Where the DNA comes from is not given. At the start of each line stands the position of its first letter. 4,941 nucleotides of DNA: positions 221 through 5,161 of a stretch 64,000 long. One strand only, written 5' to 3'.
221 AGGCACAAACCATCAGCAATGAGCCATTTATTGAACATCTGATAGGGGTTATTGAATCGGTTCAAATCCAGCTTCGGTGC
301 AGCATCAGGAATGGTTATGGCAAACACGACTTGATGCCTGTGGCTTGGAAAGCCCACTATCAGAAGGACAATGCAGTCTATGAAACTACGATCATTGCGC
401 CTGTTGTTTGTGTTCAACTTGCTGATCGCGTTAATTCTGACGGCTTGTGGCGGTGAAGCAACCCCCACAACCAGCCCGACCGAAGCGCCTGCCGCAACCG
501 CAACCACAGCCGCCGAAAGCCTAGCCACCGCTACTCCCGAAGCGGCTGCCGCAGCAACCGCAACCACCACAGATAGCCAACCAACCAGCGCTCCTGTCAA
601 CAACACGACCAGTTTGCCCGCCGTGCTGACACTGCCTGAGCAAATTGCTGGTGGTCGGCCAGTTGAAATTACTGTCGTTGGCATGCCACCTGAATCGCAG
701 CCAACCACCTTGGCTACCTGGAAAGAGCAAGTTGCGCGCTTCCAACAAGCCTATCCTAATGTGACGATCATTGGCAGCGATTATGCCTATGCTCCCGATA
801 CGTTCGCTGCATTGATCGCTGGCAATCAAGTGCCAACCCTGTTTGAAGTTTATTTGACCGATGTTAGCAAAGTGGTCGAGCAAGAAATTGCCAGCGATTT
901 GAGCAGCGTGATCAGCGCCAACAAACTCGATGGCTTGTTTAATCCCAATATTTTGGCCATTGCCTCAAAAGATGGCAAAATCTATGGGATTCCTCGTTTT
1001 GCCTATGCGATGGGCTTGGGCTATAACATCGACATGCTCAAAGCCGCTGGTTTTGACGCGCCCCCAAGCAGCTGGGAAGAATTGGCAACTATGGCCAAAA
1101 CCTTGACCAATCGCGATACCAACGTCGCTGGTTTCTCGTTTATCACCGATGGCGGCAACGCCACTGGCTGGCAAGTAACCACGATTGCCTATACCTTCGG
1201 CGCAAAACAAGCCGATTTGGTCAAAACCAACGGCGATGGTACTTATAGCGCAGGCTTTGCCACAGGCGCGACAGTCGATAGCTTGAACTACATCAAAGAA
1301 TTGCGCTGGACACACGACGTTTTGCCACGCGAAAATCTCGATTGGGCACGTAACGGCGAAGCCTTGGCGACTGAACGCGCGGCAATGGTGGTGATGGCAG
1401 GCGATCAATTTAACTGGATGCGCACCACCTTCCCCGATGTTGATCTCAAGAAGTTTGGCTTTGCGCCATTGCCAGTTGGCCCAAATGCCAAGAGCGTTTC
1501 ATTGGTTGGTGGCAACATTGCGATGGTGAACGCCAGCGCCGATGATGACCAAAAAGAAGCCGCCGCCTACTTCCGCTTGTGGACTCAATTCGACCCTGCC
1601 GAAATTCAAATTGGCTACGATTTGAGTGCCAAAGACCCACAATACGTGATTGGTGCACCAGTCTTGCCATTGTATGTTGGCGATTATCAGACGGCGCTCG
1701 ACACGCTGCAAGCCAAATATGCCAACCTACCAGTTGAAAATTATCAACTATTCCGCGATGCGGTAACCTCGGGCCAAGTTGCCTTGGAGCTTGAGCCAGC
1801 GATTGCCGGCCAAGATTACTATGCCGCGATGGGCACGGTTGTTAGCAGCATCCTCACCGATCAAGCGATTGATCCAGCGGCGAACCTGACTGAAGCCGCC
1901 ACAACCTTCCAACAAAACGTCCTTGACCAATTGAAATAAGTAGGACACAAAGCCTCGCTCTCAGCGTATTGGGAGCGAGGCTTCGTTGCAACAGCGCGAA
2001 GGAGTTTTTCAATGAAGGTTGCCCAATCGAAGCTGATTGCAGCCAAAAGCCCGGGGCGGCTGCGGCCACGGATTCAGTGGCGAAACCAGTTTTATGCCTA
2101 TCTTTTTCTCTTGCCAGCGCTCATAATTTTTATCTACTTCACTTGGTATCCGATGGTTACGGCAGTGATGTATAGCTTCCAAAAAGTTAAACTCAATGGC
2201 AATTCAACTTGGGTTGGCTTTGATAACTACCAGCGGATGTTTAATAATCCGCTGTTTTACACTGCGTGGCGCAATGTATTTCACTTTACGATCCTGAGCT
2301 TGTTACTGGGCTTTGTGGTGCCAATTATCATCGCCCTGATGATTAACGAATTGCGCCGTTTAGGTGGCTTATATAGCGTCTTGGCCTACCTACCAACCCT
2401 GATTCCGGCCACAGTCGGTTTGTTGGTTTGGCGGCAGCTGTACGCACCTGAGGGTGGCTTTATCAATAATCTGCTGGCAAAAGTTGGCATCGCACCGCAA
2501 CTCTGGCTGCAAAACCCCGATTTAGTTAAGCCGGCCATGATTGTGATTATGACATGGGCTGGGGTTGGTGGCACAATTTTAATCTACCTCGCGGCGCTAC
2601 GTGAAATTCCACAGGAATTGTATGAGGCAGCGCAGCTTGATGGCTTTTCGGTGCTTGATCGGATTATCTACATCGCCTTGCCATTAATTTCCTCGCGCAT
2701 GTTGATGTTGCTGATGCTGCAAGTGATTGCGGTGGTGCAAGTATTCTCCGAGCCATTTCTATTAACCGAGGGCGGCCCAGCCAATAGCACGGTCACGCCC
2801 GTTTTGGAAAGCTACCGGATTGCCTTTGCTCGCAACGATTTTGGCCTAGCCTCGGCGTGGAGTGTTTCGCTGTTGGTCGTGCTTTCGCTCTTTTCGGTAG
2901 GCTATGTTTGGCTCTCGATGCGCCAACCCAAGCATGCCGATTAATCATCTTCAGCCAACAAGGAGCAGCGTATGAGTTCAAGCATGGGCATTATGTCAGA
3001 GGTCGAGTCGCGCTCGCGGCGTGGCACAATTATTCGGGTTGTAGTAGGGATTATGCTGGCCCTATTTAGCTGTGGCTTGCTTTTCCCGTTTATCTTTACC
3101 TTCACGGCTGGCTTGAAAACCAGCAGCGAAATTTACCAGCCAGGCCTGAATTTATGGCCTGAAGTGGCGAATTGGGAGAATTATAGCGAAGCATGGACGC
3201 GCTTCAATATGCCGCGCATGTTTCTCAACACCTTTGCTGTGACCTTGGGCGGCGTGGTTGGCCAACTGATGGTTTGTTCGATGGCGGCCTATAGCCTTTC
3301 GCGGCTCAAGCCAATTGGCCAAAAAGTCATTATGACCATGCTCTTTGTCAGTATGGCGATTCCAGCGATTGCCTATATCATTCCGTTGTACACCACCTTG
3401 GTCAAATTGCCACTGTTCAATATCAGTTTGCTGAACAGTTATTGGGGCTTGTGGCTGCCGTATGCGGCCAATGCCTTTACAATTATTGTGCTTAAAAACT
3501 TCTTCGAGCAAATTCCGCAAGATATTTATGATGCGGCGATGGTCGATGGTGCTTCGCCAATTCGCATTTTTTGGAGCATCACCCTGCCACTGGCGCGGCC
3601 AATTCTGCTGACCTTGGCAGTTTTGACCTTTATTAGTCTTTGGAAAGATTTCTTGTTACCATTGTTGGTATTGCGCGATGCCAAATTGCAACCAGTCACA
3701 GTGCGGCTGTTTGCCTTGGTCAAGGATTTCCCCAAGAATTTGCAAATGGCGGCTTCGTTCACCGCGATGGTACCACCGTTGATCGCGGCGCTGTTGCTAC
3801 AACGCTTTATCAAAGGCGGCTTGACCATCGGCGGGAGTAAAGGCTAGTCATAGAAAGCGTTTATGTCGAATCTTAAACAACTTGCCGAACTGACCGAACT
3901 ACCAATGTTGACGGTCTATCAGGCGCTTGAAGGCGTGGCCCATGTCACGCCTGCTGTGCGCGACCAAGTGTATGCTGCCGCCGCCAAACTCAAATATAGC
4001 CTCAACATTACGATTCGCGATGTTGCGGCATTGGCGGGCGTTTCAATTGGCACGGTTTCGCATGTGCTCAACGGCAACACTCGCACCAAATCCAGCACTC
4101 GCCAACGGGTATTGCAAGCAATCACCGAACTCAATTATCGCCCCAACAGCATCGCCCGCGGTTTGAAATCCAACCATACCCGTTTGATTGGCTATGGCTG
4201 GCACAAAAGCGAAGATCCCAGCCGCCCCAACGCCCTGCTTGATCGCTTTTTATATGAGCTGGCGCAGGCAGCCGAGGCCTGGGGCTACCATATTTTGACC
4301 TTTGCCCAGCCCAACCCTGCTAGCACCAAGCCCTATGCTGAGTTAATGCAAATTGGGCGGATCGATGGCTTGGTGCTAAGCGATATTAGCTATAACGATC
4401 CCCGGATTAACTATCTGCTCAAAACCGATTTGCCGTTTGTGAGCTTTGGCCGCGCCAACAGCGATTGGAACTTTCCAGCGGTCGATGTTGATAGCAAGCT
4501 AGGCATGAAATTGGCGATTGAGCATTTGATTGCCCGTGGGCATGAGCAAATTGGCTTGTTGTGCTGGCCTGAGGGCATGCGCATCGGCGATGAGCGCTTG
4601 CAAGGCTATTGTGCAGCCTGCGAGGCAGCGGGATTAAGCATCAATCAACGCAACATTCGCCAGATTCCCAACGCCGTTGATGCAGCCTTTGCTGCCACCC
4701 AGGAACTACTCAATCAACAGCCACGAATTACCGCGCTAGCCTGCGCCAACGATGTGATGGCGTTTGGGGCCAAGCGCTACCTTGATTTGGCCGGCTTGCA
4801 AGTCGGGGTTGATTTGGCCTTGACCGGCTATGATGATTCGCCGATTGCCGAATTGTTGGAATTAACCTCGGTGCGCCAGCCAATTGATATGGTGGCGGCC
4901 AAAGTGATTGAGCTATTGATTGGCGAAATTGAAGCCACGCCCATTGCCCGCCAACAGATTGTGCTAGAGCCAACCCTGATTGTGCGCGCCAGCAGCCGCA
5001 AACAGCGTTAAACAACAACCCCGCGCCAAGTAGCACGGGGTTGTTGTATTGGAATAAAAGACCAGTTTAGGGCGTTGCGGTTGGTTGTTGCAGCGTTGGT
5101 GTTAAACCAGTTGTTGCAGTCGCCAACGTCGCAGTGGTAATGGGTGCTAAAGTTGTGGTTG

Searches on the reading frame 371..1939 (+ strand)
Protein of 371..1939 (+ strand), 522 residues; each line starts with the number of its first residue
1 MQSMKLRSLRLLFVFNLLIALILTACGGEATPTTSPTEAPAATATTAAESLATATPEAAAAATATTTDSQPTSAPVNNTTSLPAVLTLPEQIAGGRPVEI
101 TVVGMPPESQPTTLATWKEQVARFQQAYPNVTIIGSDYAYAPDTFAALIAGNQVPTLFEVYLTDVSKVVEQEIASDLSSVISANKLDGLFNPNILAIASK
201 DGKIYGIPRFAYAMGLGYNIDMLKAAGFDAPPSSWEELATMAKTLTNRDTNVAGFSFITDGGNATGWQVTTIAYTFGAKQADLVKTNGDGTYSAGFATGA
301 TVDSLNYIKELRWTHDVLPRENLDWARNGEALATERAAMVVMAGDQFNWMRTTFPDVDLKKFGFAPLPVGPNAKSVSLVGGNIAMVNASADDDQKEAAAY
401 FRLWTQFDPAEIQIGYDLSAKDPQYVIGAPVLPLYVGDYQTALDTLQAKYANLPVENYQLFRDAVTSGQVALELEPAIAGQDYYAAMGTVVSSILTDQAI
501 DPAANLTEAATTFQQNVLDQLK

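Call 80: search_protein_families(library=pfam, proteins=[window:371-1939:+], max_evalue=0.00001)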
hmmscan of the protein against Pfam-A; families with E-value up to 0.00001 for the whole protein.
window:371-1939:+ (522 aa): 1 family
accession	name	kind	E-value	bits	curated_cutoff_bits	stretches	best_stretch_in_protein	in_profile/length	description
PF01547.30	SBP_bac_1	-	1.2e-21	78.4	26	1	113-401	6-297/307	Bacterial extracellular solute-binding protein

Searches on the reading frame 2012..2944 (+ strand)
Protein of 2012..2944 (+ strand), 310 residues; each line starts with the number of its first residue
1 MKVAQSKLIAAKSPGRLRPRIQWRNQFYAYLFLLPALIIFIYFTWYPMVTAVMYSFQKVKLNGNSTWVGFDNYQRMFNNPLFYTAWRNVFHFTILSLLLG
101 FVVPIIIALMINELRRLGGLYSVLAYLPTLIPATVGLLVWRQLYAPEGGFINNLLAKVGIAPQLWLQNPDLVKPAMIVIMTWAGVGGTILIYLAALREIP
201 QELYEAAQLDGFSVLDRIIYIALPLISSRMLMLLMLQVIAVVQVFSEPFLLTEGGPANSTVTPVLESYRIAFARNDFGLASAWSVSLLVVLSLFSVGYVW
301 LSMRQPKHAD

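Call 83: search_protein_families(library=pfam, proteins=[window:2012-2944:+], max_evalue=0.00001)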
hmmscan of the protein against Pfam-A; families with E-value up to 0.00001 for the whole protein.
window:2012-2944:+ (310 aa): 1 family
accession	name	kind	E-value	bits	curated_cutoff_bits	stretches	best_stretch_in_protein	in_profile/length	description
PF00528.27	BPD_transp_1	-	1.5e-12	48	26.4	1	100-298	1-175/184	Binding-protein-dependent transport system inner membrane component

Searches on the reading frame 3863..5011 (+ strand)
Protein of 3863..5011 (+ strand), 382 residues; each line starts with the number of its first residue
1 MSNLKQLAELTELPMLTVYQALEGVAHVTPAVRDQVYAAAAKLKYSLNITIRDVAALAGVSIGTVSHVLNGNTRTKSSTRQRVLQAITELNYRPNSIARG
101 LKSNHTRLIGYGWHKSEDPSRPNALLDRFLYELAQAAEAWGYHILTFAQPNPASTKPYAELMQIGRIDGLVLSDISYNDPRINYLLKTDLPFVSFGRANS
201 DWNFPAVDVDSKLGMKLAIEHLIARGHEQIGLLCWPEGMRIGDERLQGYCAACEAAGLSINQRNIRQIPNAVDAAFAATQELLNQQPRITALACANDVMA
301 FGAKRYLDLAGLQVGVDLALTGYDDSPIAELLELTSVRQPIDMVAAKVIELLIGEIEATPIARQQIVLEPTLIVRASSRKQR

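Call 83: search_protein_families(library=pfam, proteins=[window:3863-5011:+], max_evalue=0.00001)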
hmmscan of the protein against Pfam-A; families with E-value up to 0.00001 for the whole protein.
window:3863-5011:+ (382 aa): 4 families
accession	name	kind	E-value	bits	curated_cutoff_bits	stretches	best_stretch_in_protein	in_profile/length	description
PF13377.12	Peripla_BP_3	-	7.5e-29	101.4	26.5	1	219-378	1-167/167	Periplasmic binding protein-like domain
PF00532.27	Peripla_BP_1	-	1.3e-24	87.6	22.2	1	130-313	20-208/281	Periplasmic binding proteins and sugar binding domain of LacI family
PF00356.27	LacI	-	4.8e-22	77.9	27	1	50-95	1-46/46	Bacterial regulatory proteins, lacI family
PF13407.12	Peripla_BP_4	-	4.5e-06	26.8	35.1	1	132-328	19-221/258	Periplasmic binding protein domain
